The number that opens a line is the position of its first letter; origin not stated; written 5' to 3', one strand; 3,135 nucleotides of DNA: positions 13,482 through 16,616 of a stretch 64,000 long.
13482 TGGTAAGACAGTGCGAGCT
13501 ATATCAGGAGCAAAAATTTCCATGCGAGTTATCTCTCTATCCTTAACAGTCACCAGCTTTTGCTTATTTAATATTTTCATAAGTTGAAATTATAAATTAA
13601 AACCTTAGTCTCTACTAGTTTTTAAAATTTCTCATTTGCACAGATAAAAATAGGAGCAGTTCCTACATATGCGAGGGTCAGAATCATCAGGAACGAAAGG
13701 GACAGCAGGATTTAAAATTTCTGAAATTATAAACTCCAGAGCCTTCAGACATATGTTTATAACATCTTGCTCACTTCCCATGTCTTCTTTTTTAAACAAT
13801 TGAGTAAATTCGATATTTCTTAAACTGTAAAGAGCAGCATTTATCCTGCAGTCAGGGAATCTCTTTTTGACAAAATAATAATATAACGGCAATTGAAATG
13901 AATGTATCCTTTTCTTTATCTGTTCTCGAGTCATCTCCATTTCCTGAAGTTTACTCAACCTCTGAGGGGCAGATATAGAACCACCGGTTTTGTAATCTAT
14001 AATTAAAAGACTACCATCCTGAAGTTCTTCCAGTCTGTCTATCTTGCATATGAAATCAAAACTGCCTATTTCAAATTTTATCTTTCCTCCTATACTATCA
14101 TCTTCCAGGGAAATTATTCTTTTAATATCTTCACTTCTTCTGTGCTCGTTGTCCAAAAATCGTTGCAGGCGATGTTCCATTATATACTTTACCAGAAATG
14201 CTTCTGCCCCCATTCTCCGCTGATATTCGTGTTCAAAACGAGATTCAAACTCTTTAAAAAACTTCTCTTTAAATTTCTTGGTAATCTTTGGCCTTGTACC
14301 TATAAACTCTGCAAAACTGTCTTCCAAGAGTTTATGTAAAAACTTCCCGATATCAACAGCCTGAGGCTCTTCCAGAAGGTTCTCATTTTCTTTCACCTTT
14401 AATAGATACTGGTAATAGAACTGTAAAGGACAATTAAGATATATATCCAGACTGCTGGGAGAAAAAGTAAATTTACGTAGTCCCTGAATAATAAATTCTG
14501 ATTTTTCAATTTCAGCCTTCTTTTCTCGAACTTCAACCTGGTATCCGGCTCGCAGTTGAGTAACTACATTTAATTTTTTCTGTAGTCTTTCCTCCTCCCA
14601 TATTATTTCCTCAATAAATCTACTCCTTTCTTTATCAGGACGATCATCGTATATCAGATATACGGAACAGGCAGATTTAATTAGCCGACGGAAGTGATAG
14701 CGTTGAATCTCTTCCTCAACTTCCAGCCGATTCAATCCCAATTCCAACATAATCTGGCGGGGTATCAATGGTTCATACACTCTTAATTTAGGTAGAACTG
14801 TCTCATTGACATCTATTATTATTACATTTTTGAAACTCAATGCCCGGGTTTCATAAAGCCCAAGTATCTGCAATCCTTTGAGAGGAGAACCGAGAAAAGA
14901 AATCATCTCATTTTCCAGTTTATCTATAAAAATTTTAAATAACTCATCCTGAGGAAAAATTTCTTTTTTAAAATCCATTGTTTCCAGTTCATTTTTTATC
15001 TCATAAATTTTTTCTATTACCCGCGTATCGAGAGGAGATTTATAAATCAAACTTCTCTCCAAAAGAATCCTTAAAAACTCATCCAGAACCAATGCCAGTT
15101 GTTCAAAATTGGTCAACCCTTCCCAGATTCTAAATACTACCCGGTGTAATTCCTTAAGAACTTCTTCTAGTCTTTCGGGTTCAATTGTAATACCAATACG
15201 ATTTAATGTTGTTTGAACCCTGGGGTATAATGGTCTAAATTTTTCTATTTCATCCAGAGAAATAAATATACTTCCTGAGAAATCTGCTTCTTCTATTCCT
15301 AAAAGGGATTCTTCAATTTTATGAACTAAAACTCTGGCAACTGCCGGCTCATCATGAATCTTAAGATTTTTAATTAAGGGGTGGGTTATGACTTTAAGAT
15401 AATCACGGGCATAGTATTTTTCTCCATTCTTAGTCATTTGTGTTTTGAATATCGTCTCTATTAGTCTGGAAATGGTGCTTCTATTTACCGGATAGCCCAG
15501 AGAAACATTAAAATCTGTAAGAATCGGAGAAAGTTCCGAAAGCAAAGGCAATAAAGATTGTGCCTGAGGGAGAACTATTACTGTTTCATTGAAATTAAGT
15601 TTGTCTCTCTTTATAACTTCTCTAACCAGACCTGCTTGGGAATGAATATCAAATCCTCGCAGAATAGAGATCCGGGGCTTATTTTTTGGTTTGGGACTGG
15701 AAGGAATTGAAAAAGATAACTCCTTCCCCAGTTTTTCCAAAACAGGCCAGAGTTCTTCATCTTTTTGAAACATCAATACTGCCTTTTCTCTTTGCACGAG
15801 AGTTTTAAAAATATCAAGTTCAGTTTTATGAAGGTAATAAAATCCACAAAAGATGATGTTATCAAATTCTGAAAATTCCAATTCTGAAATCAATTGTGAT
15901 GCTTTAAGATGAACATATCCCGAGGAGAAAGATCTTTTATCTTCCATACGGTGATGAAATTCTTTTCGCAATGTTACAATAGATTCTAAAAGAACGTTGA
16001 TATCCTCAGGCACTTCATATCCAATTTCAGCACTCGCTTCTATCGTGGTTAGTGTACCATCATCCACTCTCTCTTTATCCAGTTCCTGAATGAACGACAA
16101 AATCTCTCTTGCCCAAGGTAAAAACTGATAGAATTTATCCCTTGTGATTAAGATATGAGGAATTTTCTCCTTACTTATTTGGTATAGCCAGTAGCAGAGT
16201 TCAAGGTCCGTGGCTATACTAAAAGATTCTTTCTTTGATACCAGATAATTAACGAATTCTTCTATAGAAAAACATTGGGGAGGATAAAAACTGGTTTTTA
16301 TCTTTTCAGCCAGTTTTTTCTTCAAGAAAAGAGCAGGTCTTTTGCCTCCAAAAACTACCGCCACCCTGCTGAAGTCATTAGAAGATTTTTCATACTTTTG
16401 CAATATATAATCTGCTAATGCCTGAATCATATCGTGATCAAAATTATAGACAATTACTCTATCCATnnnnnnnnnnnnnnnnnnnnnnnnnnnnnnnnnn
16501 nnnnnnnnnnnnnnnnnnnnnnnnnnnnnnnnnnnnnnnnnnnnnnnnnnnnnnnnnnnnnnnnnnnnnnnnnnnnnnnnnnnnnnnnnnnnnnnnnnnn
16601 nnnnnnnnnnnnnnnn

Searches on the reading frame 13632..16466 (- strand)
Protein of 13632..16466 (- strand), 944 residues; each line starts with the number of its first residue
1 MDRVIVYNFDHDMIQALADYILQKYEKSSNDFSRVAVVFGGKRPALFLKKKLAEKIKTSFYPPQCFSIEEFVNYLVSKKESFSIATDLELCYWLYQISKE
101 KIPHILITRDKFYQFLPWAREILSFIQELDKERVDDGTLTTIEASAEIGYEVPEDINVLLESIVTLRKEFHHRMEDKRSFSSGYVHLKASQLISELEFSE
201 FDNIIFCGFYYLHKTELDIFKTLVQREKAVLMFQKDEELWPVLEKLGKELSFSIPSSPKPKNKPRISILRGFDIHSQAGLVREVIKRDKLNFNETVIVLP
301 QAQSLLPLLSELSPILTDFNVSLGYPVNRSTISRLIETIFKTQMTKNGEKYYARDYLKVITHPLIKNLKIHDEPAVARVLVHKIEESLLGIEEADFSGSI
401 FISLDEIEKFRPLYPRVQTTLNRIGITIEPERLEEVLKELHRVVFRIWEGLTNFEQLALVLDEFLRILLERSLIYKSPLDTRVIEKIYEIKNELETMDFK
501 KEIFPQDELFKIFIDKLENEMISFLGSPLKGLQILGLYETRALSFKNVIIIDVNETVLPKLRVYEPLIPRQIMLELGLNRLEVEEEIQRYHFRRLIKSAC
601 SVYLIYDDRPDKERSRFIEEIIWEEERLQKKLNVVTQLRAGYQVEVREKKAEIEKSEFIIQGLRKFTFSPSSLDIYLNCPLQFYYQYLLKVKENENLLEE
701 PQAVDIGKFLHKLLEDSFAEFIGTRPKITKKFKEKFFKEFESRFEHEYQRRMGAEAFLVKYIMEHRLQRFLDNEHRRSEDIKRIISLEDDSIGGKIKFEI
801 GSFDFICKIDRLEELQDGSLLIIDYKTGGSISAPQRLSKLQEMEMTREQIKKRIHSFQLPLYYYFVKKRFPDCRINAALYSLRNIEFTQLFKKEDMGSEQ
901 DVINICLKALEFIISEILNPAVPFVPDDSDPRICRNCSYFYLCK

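Call 5: search_protein_families(library=pfam, proteins=[window:13632-16466:-])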
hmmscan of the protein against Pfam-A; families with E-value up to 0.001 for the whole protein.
window:13632-16466:- (944 aa): 1 family
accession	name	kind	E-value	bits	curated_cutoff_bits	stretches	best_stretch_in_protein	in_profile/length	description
PF12705.13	PDDEXK_1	-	4.4e-28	99.3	22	1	667-943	1-246/247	PD-(D/E)XK nuclease superfamily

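Call 42: search_protein_families(library=ncbifam, proteins=[window:13632-16466:-])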
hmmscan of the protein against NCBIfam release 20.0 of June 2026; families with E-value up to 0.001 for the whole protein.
window:13632-16466:- (944 aa): 3 families
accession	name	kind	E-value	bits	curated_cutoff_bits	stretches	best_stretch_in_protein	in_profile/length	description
TIGR03623.1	TIGR03623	subfamily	7.8e-17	60.8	299.6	1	531-865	460-783/876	probable DNA repair protein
TIGR02786.1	addB_alphas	equivalog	8.2e-17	60.6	486.5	1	491-836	570-912/1024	double-strand break repair protein AddB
TIGR00372.1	cas4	equivalog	0.00069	19.5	65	0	842-944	84-179/180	CRISPR-associated protein Cas4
